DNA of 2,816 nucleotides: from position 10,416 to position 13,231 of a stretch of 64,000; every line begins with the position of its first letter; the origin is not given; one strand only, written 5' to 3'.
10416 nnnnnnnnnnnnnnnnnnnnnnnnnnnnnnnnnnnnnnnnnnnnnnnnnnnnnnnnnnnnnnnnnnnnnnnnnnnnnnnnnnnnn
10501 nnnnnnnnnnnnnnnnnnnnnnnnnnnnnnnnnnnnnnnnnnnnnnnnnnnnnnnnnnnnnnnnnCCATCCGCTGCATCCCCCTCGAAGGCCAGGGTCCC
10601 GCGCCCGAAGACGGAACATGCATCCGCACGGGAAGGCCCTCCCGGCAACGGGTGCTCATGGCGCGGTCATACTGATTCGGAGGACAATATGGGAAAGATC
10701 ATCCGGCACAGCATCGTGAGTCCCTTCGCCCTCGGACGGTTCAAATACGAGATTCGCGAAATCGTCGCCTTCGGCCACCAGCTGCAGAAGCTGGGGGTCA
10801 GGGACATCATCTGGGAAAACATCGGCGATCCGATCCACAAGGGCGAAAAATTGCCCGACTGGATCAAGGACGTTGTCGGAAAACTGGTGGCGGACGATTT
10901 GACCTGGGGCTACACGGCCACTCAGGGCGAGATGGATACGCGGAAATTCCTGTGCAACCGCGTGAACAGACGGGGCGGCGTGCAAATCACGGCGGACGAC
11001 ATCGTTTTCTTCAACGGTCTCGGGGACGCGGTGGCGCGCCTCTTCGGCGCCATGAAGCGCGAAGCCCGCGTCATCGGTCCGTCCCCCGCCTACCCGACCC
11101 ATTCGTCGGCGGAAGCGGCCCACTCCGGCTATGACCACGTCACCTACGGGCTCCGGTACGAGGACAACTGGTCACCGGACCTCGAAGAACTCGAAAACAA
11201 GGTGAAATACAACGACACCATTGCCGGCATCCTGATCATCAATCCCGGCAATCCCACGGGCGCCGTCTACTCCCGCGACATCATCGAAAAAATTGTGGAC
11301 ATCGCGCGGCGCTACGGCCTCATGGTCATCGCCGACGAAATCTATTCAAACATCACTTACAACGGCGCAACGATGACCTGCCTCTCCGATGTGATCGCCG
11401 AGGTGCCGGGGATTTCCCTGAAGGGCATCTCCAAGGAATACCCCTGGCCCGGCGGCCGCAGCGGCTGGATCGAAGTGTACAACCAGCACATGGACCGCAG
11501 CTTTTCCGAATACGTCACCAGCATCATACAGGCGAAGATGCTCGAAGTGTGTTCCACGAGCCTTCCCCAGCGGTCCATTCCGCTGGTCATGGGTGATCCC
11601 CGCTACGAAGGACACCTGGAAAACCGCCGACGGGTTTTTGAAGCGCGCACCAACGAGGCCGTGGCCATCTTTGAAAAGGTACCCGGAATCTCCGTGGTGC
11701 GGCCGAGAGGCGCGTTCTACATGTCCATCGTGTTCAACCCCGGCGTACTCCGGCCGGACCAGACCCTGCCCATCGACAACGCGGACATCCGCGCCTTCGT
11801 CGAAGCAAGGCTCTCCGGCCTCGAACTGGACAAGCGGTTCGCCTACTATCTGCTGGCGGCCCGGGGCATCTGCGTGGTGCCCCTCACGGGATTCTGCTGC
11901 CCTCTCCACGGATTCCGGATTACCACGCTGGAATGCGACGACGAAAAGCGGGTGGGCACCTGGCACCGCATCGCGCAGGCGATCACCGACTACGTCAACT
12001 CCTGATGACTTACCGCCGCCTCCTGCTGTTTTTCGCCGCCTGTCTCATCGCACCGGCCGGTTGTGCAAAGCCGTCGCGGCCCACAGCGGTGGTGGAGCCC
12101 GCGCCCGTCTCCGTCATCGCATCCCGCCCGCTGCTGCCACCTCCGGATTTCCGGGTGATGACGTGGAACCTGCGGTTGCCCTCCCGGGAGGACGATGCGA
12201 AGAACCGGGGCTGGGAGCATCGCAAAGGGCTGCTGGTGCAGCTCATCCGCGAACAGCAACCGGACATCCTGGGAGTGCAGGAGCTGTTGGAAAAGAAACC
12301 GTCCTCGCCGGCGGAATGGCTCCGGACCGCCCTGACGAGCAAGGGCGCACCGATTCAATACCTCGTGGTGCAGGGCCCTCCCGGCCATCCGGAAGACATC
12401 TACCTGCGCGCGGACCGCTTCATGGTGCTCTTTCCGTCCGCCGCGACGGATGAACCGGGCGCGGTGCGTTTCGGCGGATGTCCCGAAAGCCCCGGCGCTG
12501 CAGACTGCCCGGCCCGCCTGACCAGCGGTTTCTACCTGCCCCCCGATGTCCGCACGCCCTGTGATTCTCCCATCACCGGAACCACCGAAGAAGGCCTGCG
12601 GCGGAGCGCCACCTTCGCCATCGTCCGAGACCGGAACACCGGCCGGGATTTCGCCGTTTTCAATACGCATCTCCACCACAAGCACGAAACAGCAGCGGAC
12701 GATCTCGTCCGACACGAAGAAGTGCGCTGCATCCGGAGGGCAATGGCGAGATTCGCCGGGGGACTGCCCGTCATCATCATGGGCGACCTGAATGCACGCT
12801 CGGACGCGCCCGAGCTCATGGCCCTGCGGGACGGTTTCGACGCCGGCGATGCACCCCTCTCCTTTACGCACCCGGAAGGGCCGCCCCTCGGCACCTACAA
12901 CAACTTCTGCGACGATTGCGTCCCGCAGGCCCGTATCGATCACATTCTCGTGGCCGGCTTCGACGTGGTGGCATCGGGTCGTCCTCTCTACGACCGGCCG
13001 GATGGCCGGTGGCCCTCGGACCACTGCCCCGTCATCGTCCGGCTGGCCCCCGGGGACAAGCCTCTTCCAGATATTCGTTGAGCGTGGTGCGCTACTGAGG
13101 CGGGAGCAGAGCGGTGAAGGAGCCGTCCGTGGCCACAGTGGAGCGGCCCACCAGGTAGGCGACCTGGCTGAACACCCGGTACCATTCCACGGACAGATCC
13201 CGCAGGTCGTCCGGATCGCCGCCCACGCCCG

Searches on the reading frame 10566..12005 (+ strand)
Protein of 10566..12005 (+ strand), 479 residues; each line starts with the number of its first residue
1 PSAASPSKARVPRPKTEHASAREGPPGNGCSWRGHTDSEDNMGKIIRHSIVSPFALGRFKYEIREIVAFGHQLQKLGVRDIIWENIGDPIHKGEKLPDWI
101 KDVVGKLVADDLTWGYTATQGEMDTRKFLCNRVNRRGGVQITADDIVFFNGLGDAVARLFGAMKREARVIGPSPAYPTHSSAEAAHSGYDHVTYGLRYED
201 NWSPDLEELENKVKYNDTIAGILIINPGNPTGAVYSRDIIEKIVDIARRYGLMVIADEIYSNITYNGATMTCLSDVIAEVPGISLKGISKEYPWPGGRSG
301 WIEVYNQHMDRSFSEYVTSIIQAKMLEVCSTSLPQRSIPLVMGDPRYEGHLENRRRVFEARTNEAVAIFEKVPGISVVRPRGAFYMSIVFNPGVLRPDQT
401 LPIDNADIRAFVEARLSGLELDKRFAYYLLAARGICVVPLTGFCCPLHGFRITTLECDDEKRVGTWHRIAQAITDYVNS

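Call 39: search_protein_families(library=pfam, proteins=[window:10566-12005:+], max_evalue=0.00001)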
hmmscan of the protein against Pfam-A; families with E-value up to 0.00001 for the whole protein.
window:10566-12005:+ (479 aa): 1 family
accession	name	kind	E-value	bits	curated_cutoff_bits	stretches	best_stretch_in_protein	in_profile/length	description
PF00155.27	Aminotran_1_2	-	2.2e-37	129.5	19.7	1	87-458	9-350/361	Aminotransferase class I and II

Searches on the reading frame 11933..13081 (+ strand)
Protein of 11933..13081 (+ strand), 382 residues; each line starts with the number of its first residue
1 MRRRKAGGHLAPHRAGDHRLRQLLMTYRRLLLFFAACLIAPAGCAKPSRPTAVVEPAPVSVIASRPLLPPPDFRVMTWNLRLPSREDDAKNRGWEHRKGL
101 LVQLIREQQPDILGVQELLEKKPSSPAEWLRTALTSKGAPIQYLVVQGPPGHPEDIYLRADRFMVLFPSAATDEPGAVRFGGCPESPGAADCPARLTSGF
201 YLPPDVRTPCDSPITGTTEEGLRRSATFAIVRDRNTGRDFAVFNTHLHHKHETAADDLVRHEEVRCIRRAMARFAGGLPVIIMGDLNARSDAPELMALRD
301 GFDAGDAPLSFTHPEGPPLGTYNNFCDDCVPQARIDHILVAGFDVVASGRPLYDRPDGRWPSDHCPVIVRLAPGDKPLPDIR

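Call 39: search_protein_families(library=pfam, proteins=[window:11933-13081:+], max_evalue=0.00001)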
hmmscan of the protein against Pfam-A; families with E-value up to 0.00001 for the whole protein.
window:11933-13081:+ (382 aa): 1 family
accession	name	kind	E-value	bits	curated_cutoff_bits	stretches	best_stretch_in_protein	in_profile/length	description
PF03372.29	Exo_endo_phos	-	5.8e-18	65.9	24.5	1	76-364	1-225/225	Endonuclease/Exonuclease/phosphatase family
